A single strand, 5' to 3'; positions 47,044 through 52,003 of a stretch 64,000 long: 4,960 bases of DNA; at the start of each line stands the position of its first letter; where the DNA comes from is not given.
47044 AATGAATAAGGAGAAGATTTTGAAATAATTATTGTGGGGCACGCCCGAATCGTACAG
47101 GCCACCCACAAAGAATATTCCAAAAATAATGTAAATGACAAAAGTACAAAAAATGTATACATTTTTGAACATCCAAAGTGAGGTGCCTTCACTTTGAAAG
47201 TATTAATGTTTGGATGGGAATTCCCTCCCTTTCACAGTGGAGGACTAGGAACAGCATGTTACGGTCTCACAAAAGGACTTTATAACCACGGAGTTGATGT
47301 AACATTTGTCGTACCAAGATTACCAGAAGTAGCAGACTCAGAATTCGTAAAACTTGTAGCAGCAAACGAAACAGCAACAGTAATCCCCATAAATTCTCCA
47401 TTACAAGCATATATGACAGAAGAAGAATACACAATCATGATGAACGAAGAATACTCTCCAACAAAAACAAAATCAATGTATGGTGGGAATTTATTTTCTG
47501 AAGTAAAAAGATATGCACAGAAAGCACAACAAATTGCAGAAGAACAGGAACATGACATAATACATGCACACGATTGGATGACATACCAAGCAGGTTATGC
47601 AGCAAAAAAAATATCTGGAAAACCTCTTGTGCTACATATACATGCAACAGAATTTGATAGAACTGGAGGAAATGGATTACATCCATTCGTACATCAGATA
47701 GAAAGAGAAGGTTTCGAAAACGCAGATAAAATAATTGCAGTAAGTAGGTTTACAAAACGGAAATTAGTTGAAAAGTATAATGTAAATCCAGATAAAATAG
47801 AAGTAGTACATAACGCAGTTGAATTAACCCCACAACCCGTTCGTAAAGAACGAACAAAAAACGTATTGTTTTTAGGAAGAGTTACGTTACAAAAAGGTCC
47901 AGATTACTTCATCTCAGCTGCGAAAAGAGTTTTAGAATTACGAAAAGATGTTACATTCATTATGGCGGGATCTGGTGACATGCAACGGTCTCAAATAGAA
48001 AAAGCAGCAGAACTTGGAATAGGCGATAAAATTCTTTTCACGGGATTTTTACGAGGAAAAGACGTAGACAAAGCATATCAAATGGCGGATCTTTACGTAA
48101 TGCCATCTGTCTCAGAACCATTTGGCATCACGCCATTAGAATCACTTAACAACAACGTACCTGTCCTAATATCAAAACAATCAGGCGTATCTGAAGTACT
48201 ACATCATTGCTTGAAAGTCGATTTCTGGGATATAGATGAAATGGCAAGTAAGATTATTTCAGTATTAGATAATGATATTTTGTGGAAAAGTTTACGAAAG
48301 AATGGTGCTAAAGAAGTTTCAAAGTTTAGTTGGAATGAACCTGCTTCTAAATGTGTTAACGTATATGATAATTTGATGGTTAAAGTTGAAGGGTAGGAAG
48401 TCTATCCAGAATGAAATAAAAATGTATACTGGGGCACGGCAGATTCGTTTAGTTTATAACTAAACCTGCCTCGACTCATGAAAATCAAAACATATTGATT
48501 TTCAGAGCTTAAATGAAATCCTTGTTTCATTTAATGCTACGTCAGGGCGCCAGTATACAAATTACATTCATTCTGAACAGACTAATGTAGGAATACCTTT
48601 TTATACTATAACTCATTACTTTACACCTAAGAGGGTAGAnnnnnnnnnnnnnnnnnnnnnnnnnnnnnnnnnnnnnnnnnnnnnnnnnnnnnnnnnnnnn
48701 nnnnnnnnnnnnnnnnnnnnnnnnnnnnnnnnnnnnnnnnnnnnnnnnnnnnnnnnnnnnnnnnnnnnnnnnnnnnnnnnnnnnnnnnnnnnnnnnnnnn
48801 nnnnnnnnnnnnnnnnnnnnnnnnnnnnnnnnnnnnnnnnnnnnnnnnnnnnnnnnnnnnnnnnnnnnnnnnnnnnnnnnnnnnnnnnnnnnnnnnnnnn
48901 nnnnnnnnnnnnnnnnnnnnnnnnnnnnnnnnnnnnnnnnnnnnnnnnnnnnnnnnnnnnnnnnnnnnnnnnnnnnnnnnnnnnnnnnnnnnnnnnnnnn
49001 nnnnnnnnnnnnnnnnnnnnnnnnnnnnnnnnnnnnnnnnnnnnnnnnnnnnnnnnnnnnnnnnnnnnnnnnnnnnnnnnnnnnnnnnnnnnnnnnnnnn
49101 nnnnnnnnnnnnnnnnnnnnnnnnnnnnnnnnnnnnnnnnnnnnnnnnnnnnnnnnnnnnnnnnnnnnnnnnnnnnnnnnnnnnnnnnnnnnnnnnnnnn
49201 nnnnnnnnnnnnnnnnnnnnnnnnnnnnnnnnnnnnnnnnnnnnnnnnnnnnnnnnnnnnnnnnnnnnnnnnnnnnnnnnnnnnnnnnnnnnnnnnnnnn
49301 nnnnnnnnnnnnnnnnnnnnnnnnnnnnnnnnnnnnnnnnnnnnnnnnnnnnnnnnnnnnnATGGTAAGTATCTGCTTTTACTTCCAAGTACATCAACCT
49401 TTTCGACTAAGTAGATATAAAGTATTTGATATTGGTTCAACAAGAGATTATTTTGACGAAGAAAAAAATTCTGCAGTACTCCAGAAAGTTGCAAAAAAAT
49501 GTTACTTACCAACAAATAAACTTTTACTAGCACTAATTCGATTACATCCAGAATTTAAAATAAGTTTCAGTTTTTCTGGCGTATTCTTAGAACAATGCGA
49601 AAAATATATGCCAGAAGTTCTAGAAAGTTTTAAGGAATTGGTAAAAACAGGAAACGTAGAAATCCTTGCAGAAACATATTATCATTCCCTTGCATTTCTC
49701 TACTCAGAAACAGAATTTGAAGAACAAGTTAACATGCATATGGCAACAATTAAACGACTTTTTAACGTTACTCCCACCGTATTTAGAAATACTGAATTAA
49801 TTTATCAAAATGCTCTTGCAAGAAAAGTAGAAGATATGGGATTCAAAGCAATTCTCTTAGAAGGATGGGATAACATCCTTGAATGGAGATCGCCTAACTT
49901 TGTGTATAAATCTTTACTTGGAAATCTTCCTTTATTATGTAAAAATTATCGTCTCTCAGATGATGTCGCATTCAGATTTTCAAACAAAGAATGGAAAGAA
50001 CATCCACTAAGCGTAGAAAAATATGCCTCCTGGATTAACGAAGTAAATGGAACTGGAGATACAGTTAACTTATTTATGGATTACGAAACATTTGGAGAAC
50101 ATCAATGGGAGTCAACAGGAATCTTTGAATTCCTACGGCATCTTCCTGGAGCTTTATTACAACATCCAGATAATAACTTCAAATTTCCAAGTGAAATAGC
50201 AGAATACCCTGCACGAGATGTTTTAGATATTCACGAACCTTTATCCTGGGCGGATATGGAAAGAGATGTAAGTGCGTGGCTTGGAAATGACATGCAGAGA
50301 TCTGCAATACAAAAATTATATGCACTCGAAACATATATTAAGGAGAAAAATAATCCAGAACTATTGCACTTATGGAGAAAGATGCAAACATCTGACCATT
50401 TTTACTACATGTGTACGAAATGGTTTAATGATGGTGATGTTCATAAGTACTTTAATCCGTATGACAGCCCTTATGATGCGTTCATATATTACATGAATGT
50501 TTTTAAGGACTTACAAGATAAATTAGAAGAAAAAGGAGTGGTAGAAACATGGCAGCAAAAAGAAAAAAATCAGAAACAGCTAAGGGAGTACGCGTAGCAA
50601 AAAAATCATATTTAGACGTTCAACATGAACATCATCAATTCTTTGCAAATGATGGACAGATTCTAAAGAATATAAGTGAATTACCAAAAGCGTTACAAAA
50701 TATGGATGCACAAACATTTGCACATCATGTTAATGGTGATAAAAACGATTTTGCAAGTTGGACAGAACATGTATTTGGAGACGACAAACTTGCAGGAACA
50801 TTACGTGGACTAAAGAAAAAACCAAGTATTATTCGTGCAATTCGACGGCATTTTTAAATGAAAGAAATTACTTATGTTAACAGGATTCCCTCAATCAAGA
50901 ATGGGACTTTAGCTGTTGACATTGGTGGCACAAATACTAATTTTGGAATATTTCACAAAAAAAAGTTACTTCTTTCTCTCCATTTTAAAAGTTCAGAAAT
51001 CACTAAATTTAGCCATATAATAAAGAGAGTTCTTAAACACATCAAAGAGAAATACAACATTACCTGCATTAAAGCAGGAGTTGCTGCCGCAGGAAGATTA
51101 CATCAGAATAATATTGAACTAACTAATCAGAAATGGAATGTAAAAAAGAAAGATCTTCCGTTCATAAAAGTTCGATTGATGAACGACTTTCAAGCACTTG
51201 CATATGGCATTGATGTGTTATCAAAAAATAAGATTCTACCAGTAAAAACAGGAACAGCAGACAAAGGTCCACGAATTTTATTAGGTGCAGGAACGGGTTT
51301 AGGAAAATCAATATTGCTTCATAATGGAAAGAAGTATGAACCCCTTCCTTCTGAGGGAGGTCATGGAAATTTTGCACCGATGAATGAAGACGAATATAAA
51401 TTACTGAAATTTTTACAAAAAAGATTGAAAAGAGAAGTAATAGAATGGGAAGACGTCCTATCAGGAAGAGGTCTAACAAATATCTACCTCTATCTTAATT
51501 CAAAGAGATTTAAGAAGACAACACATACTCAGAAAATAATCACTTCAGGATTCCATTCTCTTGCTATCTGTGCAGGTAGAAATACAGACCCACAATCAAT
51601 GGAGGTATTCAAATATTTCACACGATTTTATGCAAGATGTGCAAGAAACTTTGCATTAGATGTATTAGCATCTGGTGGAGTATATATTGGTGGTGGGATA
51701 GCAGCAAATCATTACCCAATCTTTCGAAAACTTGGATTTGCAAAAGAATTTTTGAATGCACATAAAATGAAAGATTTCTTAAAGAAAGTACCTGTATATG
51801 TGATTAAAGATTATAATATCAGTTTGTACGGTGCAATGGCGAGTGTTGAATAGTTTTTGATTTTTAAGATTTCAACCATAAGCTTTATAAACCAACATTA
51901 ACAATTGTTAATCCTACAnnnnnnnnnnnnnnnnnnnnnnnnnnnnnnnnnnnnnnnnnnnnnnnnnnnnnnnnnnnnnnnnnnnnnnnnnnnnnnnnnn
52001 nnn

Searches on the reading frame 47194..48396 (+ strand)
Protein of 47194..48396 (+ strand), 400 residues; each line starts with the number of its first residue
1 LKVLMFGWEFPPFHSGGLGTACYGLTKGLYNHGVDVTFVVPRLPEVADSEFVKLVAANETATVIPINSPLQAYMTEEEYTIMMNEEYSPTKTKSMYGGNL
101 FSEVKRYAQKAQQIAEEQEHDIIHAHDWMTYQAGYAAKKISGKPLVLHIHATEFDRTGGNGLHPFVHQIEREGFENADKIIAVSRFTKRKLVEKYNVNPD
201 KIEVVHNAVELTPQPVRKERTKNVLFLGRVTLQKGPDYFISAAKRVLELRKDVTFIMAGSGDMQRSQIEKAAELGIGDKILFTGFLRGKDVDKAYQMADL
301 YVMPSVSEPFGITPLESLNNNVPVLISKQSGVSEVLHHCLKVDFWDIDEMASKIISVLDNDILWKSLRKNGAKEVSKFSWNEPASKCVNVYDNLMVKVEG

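Call 9: search_protein_families(library=pfam, proteins=[window:47194-48396:+])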
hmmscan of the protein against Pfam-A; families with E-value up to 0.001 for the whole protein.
window:47194-48396:+ (400 aa): 7 families
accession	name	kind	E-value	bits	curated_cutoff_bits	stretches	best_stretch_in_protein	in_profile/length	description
PF00534.26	Glycos_transf_1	-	1.9e-33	115.9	26.4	1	214-373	8-171/172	Glycosyl transferases group 1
PF13692.12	Glyco_trans_1_4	-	4.3e-27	95.5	27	1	222-360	2-142/142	Glycosyl transferases group 1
PF13439.12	Glyco_transf_4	-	7.6e-27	94.8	28.5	1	16-211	2-168/170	Glycosyltransferase Family 4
PF08323.17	Glyco_transf_5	-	1e-21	78.2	22.7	1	2-189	1-222/239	Starch synthase catalytic domain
PF20706.3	GT4-conflict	-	5.5e-21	75.4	26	1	114-342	76-326/385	Family 4 Glycosyltransferase in conflict systems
PF13579.12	Glyco_trans_4_4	-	5.6e-19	69.5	29.7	1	16-207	1-157/158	Glycosyl transferase 4-like domain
PF13477.12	Glyco_trans_4_2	-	8e-05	23.3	23.4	1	101-184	58-139/139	Glycosyl transferase 4-like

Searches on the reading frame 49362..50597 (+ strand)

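Call 9: search_protein_families(library=pfam, proteins=[window:49362-50597:+])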
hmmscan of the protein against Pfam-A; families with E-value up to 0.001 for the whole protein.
window:49362-50597:+ (411 aa): 2 families
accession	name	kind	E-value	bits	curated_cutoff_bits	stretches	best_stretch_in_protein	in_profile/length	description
PF03065.20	Glyco_hydro_57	-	9.5e-77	258.6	21.2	1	6-289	2-289/291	Glycosyl hydrolase family 57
PF01522.26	Polysacc_deac_1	-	5.3e-05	23.6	23.1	1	87-163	48-123/124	Polysaccharide deacetylase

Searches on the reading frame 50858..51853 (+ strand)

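Call 10: search_protein_families(library=pfam, proteins=[window:50858-51853:+])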
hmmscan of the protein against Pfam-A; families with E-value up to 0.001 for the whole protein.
window:50858-51853:+ (331 aa): 2 families
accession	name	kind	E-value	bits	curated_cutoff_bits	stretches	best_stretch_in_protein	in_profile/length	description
PF02685.22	Glucokinase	-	9.9e-74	248.6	22.1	1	18-329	1-310/314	Glucokinase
PF00480.26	ROK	-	0.00021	21.4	22.9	0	18-125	2-120/294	ROK family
